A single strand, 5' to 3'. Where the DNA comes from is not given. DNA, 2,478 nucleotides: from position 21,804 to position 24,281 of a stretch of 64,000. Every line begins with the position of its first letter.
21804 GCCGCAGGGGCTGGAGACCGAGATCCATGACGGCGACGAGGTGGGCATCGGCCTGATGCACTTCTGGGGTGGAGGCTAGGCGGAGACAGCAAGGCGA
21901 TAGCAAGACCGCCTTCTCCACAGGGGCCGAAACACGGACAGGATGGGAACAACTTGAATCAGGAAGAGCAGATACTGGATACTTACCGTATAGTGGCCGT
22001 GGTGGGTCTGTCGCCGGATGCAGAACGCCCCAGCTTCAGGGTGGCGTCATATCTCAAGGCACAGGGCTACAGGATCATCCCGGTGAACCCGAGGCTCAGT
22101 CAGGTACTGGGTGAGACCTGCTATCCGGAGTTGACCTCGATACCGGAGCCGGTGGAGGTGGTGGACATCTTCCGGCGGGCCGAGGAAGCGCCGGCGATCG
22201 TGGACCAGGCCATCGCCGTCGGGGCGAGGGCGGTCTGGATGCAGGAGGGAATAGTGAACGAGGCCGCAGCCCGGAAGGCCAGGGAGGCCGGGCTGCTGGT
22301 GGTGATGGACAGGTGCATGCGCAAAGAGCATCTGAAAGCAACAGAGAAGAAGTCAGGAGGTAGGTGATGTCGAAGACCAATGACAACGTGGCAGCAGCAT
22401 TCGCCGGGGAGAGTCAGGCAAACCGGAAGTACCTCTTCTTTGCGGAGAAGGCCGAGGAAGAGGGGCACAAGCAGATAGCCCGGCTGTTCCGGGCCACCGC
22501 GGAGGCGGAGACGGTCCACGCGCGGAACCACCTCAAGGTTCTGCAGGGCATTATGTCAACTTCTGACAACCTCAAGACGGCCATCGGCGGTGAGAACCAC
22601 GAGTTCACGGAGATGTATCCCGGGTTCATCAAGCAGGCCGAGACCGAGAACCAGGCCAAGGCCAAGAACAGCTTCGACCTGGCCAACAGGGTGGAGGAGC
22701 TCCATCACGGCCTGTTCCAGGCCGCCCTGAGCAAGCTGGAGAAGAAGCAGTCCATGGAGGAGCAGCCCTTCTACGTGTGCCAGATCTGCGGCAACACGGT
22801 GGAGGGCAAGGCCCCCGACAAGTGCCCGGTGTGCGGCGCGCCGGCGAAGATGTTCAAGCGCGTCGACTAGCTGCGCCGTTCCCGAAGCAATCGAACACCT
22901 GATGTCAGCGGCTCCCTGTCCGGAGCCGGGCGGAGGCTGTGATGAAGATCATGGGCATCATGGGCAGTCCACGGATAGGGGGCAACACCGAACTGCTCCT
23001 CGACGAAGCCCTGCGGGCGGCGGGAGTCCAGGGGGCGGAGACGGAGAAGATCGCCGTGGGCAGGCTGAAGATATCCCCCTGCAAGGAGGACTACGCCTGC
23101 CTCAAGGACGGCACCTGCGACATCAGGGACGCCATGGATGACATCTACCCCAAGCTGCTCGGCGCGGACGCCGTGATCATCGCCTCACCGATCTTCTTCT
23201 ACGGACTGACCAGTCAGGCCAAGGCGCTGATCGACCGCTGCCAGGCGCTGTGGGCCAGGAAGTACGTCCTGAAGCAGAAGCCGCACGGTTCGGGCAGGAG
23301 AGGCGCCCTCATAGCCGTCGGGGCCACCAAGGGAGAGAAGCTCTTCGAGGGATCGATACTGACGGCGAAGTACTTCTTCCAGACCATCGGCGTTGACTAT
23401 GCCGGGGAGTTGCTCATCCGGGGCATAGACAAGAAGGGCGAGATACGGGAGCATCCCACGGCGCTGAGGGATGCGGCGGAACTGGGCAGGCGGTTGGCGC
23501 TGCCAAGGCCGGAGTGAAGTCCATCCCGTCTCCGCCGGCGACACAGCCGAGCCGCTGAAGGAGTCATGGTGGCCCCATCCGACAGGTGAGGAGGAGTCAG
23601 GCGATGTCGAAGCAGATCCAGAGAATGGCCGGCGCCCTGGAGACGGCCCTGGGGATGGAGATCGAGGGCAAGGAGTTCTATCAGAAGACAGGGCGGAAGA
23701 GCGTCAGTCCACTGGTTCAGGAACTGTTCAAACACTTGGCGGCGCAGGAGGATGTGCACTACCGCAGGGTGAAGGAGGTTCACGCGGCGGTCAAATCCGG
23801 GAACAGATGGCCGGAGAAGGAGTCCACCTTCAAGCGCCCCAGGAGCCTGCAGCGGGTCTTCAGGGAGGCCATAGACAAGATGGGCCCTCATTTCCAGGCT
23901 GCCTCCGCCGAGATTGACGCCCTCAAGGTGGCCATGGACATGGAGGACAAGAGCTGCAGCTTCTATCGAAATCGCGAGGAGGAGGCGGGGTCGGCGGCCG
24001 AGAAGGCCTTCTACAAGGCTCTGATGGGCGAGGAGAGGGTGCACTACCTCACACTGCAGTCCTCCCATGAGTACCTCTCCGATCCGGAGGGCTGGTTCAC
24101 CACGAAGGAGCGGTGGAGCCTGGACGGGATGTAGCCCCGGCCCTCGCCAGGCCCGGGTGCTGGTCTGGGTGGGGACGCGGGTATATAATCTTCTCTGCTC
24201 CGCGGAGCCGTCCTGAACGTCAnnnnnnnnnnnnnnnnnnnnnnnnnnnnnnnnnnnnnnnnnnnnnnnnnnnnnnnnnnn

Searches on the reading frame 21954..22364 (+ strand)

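Call 80: search_protein_families(library=ncbifam, proteins=[window:21954-22364:+], max_evalue=0.00001)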
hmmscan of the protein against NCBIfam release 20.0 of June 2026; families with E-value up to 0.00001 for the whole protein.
window:21954-22364:+ (137 aa): 3 families
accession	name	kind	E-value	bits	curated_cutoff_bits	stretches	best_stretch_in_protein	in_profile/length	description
NF045494.1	AcCoALig_Archglob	equivalog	1.1e-10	40.6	1200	1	12-111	225-327/665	acetate--CoA ligase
TIGR02717.1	AcCoA-syn-alpha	equivalog_domain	1.9e-09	36.7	567.15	1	13-94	9-92/447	acetate--CoA ligase alpha subunit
NF045492.1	HydPropCoALig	equivalog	7.1e-08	31.2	1300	1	11-108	254-353/700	3-hydroxypropionate--CoA ligase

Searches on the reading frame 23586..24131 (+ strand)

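Call 80: search_protein_families(library=ncbifam, proteins=[window:23586-24131:+], max_evalue=0.00001)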
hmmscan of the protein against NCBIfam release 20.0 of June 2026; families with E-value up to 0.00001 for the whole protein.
window:23586-24131:+ (182 aa): 2 families
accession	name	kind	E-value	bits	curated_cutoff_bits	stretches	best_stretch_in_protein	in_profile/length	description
NF009413.0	PRK12775.1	equivalog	1.5e-09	36.2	1895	1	15-162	862-996/1006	putative trifunctional 2-polyprenylphenol hydroxylase/glutamate synthase subunit beta/ferritin domain-containing protein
NF045676.1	FeExpMbfA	equivalog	2.3e-06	27.3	450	0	14-85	96-167/318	iron exporter MbfA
